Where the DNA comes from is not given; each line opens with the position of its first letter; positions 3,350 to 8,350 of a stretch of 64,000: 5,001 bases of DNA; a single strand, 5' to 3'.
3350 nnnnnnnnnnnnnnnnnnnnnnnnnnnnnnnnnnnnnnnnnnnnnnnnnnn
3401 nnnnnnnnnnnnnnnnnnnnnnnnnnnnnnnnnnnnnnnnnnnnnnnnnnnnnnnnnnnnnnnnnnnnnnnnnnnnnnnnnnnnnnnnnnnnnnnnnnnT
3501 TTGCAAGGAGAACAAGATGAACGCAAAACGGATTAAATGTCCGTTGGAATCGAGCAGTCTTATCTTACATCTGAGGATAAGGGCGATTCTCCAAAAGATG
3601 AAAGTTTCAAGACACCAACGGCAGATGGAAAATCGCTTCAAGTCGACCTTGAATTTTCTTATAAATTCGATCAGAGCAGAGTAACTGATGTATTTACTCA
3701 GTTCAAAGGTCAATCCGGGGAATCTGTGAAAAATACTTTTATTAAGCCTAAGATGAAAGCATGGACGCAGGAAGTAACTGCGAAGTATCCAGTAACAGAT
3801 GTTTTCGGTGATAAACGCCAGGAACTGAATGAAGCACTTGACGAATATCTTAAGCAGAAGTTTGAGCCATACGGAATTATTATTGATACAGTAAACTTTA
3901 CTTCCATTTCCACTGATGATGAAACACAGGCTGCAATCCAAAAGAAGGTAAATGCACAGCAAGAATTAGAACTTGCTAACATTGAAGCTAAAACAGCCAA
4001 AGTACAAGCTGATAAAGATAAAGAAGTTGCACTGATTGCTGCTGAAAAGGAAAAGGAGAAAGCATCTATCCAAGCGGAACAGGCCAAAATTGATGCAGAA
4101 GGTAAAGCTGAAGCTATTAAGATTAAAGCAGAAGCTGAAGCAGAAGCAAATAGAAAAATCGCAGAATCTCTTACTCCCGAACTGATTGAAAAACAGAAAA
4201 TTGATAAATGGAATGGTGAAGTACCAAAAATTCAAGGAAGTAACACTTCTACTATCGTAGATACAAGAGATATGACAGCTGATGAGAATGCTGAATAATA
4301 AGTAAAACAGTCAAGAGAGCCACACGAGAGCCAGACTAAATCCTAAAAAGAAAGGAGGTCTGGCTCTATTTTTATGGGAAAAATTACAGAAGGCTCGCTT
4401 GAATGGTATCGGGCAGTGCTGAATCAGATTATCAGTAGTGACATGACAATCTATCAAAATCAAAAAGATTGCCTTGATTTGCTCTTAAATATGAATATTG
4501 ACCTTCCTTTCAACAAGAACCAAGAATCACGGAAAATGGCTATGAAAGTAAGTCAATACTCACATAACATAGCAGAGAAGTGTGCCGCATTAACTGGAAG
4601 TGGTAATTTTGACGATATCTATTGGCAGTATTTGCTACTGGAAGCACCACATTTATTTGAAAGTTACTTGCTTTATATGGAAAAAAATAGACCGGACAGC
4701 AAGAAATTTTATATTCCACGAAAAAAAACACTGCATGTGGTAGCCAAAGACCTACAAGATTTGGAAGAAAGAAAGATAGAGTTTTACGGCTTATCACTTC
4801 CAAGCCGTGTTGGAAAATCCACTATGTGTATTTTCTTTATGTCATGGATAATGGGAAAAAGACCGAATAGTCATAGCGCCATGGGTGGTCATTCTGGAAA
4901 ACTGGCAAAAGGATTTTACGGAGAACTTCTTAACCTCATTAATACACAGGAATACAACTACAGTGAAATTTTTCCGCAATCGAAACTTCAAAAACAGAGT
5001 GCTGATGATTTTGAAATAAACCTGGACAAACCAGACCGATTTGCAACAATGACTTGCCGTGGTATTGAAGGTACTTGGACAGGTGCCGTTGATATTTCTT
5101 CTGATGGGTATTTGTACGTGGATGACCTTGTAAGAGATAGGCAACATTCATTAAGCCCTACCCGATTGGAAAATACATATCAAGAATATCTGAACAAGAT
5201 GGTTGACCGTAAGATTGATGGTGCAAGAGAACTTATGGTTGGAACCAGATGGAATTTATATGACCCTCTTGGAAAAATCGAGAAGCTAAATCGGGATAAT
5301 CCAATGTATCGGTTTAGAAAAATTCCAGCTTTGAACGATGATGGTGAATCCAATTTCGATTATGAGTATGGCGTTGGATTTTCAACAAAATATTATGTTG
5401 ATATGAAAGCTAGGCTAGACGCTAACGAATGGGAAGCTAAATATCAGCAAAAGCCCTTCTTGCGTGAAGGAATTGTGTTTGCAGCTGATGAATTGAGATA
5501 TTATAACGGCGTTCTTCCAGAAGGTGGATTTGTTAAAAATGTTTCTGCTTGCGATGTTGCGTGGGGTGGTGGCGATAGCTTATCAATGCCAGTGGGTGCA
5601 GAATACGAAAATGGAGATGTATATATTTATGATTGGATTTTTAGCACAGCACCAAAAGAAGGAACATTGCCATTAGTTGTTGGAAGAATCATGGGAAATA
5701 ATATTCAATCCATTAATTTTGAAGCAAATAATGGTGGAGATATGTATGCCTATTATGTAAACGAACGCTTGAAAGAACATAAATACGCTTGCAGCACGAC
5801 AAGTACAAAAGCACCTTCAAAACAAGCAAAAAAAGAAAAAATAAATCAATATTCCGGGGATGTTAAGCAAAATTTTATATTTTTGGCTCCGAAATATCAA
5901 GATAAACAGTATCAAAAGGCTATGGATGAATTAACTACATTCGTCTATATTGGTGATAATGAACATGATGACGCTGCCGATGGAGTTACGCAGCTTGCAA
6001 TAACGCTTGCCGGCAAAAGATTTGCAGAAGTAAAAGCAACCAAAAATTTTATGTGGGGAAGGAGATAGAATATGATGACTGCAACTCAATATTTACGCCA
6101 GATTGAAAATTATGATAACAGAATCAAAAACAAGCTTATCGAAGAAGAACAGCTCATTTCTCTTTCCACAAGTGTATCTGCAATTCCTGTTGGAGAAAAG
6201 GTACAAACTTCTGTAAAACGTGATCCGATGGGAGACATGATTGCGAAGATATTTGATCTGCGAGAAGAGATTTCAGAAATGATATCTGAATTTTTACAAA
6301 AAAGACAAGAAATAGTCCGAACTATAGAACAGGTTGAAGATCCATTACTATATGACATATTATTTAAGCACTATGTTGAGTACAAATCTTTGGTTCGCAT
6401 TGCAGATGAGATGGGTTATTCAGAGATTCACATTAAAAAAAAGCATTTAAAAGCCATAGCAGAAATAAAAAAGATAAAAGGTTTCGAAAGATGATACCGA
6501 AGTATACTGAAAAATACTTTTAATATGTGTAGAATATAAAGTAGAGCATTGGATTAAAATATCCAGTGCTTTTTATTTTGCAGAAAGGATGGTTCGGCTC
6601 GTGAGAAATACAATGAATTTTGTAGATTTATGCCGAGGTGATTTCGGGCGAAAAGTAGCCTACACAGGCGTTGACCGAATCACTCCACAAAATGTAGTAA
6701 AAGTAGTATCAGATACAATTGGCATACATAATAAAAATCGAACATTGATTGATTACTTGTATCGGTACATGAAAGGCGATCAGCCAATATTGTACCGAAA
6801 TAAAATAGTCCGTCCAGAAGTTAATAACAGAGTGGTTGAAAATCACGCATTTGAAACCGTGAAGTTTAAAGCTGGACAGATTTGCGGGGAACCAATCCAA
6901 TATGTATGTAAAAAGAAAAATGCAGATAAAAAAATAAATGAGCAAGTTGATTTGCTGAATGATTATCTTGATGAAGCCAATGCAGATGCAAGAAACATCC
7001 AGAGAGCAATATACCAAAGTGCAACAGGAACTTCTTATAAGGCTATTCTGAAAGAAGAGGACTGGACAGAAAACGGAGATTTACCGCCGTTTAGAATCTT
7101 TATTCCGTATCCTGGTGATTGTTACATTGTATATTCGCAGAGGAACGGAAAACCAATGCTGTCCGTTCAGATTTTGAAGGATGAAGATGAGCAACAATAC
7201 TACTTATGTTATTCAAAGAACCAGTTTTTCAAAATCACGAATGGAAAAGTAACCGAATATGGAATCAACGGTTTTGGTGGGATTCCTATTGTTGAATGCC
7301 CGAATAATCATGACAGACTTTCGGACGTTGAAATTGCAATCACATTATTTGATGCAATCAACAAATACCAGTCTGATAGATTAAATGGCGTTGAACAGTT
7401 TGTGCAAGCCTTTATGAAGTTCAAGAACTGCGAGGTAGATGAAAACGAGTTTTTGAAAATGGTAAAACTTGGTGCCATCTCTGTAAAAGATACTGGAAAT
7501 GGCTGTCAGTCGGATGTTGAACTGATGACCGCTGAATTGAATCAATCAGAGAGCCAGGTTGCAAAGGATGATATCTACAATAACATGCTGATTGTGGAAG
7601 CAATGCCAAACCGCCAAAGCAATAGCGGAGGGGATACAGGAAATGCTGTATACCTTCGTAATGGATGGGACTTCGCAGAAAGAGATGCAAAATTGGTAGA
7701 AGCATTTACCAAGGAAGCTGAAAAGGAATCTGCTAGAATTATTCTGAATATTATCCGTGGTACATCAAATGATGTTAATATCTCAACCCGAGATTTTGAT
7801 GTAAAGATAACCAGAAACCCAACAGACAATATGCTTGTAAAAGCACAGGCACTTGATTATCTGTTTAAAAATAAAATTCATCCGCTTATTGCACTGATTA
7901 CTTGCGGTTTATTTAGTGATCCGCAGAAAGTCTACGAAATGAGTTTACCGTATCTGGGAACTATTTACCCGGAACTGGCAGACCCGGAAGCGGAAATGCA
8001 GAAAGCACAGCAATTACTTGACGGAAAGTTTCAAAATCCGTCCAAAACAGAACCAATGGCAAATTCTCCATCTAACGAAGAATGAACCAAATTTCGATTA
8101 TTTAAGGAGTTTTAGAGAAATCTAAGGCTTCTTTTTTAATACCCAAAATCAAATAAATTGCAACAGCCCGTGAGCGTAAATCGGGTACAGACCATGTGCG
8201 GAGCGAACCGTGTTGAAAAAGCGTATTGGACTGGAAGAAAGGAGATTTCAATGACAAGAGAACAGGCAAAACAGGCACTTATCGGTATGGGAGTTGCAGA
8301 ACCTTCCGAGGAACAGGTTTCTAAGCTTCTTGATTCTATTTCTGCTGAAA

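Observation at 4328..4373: Intrinsic terminator-like hairpins sit directly upstream of terL (RBS inside the loop), portal and TMP, punctuating the late operon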

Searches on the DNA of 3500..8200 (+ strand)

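Call 13: search_dna_similar(query=window:3500-8200:+, collection=phages, mode=distant, max_rows=20)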
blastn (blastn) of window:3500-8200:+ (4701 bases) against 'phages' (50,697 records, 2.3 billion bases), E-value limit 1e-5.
Records with a match: 11; places in all: 11; records where one place covers at least 80% of the query: 0.
Best place of each record, by identity: 90-95% 1; 80-90% 1; 60-80% 9.
By first word of the organism name: Bacillus 8; Bacteriophage 3.
By host as written in the record: - 3; Bacilluls thuringiensis kurstaki 2; Bacillus thuringiensis subsp. kurstaki 2; Bacillus anthracis Sterne 2; Bacillus thuringiensis subsp. kurstaki ATCC 33679 1; Bacillus mycoides MC118 1.
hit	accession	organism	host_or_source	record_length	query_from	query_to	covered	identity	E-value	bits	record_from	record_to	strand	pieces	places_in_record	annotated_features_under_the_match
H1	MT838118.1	Bacteriophage sp.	human fecal samples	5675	807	4701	54%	93.4%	0e+0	3811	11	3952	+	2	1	record has no annotation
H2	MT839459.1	Bacteriophage sp.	human fecal samples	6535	1688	2025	7%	67.2%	2e-17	99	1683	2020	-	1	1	record has no annotation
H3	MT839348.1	Bacteriophage sp.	human fecal samples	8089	1688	2025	7%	66.7%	9e-16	93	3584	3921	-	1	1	record has no annotation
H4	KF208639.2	Bacillus phage Troll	Bacilluls thuringiensis kurstaki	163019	664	738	2%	78.7%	4e-7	64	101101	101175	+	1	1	148: hypothetical protein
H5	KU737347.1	Bacillus phage Phrodo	Bacillus thuringiensis subsp. kurstaki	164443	664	738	2%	78.7%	4e-7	64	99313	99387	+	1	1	DNA polymerase I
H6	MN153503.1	Bacillus phage Chotacabras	Bacillus thuringiensis subsp. kurstaki ...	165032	664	738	2%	78.7%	4e-7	64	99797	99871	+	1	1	140: band-7-like membrane protein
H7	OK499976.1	Bacillus phage vB_BanH_JarJar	Bacillus anthracis Sterne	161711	664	738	2%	78.7%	4e-7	64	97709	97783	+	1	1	prohibitin family protein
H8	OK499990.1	Bacillus phage vB_BanH_RonSwanson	Bacillus anthracis Sterne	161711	664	738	2%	78.7%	4e-7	64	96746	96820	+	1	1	prohibitin-family protein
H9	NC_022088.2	Bacillus phage Troll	Bacilluls thuringiensis kurstaki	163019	664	738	2%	78.7%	4e-7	64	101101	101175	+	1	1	148: lipoprotein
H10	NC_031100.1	Bacillus phage Phrodo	Bacillus thuringiensis subsp. kurstaki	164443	664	738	2%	78.7%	4e-7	64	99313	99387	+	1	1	lipoprotein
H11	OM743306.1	Bacillus phage vB_BcgM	Bacillus mycoides MC118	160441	664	729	1%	81.8%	1e-7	66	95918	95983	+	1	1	prohibitin-family protein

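Call 15: get_annotated_region(hit=H1, flank=2000)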
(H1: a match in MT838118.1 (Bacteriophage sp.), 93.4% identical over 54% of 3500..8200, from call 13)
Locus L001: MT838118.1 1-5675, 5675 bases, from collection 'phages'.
description: UNVERIFIED: Bacteriophage sp. clone scaffold_6732 genomic sequence.
organism: Bacteriophage sp. (NCBI taxid 38018)
taxonomy: Viruses
host: -; source: human fecal samples; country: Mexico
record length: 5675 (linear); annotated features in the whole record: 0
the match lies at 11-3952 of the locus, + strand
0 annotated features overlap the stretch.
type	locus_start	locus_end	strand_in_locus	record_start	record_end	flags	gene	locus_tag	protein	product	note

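Call 38: search_rna_families(source=window, start=4250, end=4450, threshold=evalue, max_evalue=10)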
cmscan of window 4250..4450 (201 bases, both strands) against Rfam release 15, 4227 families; matches with E-value up to 10: 2.
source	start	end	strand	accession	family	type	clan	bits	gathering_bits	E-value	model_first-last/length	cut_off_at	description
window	4357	4422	-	RF02292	TtnuCD16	Gene; snRNA; snoRNA; CD-box;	-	13.1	75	2.1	1-58/58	no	Tetrahymena snoRNA TtnuCD16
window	4407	4425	-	RF01891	TUG1_3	Gene; lncRNA;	-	7.9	90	7.6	218-236/236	no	Taurine upregulated gene 1 conserved region 3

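Call 45: search_rna_families(sources=[L127, L155, L135, L121, L103, L118, L105, L160], threshold=gathering)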
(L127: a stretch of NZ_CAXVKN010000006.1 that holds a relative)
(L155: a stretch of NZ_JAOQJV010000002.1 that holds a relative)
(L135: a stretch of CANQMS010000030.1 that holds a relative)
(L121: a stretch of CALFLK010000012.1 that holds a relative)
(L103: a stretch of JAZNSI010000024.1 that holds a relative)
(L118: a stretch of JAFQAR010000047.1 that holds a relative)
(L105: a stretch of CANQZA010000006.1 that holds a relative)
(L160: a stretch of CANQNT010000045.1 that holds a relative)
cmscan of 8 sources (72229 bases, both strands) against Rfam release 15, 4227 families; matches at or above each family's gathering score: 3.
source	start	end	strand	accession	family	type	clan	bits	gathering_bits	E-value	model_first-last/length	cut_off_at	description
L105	986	1057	+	RF00005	tRNA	Gene; tRNA;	CL00001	62.2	29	4.9e-11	1-71/71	no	tRNA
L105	1307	1379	+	RF00005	tRNA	Gene; tRNA;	CL00001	55.7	29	3e-09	1-71/71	no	tRNA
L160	6453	6526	+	RF00005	tRNA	Gene; tRNA;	CL00001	55.1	29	4.5e-09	1-71/71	no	tRNA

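Call 106: search_rna_families(sources=[L171, L172, L173], threshold=evalue, max_evalue=1)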
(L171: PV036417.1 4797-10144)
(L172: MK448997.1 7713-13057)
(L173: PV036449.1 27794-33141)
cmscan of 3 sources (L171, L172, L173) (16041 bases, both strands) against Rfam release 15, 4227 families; matches with E-value up to 1: 4.
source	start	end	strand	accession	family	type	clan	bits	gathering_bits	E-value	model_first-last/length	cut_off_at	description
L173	714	820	-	RF04106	mir-1303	Gene; miRNA;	-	26.3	107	0.27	1-85/85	no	mir-1303 microRNA precursor family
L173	2907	3019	+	RF02617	SSRC10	Gene; sRNA;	-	26.2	56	0.24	1-113/113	no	Streptococcus sRNA 10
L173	718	818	-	RF04251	MIR5070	Gene; miRNA;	CL00139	24.7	100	0.7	1-116/116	no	MIR5070 microRNA precursor family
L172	3939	4026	+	RF02840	Ref68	Gene; sRNA;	-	23.3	44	0.16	1-124/124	no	Enterococcus sRNA 68 (Lacto-3 RNA)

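Call 107: search_rna_families(source=L173, start=2850, end=3080, threshold=evalue, max_evalue=10, show_alignments=1)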
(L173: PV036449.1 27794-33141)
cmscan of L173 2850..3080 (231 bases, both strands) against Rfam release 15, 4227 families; matches with E-value up to 10: 9.
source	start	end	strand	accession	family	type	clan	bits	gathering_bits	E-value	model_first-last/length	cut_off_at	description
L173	2907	3019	+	RF02617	SSRC10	Gene; sRNA;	-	26.2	56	0.0034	1-113/113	no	Streptococcus sRNA 10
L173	2979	3019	+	RF00854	mir-5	Gene; miRNA;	-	21.2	75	0.061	6-62/70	no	mir-5 microRNA precursor family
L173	2898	3021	+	RF00514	His_leader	Cis-reg; leader;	-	20.1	49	0.27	1-126/126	no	Histidine operon leader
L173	2968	3051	-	RF00236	ctRNA_pGA1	Gene; antisense;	-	16.3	45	0.52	1-79/79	no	ctRNA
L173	2939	3015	+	RF01393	isrJ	Gene; sRNA;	-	13.3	37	4.3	1-75/75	no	isrJ Hfq binding RNA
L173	2978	3020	+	RF03485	mir-4000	Gene; miRNA;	-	13.2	58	6.3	10-44/54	no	mir-4000 microRNA precursor family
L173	2941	2983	+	RF00153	SNORD62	Gene; snRNA; snoRNA; CD-box;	CL00068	13.2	39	9.7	1-86/86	no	Small nucleolar RNA SNORD62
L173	2940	3018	+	RF02865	ncS01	Gene; sRNA;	-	13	58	5.3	1-110/110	no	Burkholderia sRNA 1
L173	2986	3013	+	RF00236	ctRNA_pGA1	Gene; antisense;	-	11.6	45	7.8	36-63/79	no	ctRNA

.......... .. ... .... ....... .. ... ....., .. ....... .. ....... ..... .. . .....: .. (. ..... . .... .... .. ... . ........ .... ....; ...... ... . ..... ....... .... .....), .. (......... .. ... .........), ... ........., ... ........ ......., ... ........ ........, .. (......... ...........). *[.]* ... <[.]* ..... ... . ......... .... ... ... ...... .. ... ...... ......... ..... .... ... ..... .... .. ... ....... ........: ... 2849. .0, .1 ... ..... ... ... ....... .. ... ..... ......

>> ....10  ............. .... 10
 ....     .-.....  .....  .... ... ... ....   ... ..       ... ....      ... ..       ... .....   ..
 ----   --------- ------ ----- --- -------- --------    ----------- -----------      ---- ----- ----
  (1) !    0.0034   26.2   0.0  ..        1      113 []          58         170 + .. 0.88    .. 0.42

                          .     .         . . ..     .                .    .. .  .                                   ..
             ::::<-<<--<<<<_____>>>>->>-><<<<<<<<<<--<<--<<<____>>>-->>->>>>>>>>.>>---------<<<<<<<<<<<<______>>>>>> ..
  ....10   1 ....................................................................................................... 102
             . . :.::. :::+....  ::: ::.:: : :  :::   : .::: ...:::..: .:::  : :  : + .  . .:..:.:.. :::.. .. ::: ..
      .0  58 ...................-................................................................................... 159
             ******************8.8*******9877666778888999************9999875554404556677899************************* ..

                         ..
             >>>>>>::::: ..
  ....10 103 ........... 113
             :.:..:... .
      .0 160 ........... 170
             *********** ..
